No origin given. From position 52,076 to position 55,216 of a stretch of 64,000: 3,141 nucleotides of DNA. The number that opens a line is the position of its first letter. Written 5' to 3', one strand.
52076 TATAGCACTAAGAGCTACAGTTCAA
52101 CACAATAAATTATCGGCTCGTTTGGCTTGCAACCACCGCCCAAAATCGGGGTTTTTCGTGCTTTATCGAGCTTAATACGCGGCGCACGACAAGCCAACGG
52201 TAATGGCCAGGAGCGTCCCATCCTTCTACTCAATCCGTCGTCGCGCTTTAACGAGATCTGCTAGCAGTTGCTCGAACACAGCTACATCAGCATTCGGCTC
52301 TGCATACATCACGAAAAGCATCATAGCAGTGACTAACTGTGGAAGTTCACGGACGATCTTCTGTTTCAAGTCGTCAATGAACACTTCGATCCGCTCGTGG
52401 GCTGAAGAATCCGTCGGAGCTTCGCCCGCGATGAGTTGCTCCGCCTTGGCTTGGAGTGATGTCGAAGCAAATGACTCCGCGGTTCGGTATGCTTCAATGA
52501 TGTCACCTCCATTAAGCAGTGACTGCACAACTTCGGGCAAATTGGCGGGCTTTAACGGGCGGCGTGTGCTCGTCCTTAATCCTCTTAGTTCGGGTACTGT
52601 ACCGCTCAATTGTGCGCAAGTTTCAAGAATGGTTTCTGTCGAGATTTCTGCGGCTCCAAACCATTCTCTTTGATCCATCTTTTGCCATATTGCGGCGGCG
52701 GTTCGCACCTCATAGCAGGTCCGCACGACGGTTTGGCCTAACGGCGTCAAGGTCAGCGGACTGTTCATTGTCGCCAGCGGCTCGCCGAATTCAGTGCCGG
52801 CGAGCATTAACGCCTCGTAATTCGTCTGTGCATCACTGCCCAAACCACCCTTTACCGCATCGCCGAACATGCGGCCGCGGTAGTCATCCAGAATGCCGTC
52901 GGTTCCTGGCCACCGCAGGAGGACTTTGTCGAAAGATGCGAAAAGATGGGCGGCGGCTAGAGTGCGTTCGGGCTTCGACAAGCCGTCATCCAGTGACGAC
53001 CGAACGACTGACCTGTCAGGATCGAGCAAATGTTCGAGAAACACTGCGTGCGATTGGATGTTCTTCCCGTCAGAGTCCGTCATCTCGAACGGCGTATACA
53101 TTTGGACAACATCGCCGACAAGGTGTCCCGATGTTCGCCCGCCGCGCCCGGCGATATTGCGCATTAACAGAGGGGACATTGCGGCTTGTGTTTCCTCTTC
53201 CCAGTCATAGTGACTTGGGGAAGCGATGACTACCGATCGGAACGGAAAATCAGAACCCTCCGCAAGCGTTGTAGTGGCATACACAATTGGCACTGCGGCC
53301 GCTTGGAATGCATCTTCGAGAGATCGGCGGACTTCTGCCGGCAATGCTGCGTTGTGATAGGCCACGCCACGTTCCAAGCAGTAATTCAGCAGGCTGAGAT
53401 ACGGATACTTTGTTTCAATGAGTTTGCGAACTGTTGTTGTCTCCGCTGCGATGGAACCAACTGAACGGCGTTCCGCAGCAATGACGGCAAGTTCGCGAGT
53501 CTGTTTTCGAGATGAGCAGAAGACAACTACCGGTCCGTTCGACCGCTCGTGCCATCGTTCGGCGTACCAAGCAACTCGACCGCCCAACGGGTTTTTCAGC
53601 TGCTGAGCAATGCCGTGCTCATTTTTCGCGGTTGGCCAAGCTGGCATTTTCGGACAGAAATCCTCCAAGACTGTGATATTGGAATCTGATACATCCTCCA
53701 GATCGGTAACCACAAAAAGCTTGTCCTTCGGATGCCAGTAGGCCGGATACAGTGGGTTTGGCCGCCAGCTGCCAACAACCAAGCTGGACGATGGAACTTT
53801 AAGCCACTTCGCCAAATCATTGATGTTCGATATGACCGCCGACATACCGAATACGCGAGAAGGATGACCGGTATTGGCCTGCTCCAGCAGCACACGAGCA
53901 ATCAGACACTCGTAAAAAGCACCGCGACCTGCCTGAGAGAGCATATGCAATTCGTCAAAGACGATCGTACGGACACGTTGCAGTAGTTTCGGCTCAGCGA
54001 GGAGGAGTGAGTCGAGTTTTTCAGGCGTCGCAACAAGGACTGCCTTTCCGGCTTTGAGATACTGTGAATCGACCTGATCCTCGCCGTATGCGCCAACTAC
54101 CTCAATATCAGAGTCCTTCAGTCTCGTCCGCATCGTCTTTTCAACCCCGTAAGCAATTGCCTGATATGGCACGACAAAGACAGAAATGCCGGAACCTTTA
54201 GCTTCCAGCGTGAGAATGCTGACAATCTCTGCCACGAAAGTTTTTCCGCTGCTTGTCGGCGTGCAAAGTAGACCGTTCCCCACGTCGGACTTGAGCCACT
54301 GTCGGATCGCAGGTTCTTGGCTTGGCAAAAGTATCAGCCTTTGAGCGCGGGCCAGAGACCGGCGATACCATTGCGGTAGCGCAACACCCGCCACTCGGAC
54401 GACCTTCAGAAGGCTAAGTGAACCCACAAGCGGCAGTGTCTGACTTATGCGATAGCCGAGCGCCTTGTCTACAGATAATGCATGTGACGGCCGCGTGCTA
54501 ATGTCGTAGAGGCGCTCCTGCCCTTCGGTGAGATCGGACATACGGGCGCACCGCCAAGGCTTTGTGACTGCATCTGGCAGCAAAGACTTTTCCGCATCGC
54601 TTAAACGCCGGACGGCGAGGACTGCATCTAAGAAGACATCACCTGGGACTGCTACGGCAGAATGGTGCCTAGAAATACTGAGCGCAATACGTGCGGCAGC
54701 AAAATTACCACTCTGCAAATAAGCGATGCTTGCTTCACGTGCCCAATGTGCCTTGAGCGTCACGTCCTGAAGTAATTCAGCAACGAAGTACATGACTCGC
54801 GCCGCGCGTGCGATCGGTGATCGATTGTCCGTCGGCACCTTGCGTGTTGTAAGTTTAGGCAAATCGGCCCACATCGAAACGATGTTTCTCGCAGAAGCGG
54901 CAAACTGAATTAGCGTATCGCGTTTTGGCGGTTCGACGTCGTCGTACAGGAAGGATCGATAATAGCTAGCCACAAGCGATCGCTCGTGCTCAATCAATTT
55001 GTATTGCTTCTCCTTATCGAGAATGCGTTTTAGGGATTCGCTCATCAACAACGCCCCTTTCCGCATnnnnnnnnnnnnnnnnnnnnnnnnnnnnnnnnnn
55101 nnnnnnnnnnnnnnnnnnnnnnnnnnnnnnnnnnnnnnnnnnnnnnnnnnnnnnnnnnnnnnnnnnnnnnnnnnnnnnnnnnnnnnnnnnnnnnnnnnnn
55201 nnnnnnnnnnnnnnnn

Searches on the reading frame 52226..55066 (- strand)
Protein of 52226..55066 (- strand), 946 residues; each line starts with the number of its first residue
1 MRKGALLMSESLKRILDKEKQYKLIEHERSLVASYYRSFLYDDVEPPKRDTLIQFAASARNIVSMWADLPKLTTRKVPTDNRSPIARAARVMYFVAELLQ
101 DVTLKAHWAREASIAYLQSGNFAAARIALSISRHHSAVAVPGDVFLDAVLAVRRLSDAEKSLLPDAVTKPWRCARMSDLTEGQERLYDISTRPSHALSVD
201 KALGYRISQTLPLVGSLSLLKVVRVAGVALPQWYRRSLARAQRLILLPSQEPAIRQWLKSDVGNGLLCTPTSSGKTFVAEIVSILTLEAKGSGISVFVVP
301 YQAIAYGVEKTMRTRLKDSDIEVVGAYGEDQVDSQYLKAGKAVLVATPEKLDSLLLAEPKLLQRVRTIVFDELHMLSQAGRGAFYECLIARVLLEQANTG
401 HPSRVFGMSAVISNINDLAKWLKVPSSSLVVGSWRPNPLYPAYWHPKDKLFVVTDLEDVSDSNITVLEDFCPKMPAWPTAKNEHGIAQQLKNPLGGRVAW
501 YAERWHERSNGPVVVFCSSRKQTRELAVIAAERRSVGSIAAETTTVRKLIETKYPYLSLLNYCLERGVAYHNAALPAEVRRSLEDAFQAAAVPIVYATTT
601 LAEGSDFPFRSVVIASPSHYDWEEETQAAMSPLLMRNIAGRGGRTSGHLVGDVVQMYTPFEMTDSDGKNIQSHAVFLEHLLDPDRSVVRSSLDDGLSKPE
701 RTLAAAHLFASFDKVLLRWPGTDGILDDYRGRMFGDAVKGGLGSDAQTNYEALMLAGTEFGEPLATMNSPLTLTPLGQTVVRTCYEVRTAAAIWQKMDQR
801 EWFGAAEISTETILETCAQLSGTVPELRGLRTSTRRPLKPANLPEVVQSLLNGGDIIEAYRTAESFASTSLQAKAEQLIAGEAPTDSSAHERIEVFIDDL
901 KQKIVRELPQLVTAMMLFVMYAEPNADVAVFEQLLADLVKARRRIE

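Call 64: search_protein_families(library=pfam, proteins=[window:52226-55066:-], max_evalue=0.00001)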
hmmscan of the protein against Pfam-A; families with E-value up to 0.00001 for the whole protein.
window:52226-55066:- (946 aa): 2 families
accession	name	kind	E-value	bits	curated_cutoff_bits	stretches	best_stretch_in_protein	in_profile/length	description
PF00270.35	DEAD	-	6.9e-22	78.4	26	1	248-417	2-166/167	DEAD/DEAH box helicase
PF04851.21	ResIII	-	9.6e-10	39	22.5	1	246-410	4-160/164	Type III restriction enzyme, res subunit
